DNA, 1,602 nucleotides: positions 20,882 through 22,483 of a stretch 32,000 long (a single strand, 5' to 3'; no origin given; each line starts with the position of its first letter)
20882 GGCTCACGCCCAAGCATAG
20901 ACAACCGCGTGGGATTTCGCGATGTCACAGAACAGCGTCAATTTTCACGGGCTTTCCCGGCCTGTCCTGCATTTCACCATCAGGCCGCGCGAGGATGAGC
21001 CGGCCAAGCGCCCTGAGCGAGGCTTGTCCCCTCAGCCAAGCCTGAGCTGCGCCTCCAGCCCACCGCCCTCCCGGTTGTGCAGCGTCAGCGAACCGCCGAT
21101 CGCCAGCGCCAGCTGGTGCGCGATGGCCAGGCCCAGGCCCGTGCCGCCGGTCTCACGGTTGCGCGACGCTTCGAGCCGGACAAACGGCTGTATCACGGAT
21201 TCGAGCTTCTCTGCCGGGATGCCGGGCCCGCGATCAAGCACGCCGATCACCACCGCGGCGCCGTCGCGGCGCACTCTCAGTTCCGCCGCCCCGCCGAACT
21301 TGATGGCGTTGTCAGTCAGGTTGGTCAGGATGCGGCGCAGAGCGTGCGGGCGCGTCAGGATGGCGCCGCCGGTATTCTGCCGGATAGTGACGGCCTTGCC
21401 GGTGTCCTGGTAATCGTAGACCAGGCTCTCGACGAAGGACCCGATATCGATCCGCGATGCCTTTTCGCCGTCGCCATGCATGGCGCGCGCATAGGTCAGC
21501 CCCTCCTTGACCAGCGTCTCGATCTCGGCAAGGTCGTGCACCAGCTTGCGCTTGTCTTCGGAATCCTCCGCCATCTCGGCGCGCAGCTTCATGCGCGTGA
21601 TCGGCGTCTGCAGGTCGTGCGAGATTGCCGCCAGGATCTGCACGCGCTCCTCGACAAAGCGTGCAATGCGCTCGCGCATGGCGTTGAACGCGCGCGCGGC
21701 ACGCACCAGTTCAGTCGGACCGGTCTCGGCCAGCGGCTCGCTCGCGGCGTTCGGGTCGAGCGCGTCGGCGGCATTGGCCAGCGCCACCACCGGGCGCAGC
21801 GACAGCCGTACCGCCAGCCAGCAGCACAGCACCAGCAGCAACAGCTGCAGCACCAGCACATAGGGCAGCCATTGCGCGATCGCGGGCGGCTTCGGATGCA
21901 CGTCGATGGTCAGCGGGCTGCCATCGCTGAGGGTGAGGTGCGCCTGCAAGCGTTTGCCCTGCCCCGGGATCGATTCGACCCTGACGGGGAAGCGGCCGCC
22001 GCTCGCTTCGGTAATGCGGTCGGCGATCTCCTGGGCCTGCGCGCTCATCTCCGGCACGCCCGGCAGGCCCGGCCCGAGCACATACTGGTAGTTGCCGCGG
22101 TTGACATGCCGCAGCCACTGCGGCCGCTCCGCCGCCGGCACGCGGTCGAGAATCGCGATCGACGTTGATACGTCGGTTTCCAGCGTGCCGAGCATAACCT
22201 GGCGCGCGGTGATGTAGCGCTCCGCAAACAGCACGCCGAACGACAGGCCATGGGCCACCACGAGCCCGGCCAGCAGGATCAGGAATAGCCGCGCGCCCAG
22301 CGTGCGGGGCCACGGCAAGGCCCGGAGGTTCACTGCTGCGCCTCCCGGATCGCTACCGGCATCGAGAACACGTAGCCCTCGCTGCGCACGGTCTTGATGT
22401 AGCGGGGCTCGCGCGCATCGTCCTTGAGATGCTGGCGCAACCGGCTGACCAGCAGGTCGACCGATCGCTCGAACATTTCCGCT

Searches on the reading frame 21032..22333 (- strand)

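Call 15: search_protein_families(library=pfam, proteins=[window:21032-22333:-], max_evalue=0.01)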
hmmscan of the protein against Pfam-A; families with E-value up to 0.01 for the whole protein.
window:21032-22333:- (433 aa): 4 families
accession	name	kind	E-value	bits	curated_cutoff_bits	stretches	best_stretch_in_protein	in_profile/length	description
PF02518.31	HATPase_c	-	8.7e-24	84.5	26.4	1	329-432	3-107/111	Histidine kinase-, DNA gyrase B-, and HSP90-like ATPase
PF00512.31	HisKA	-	1.1e-06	29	26.9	1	230-268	2-43/66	His Kinase A (phospho-acceptor) domain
PF00672.30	HAMP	-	3.2e-06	27.8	25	1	175-223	3-51/53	HAMP domain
PF13581.12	HATPase_c_2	-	0.0055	17.1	27.4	0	348-409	54-109/127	Histidine kinase-like ATPase domain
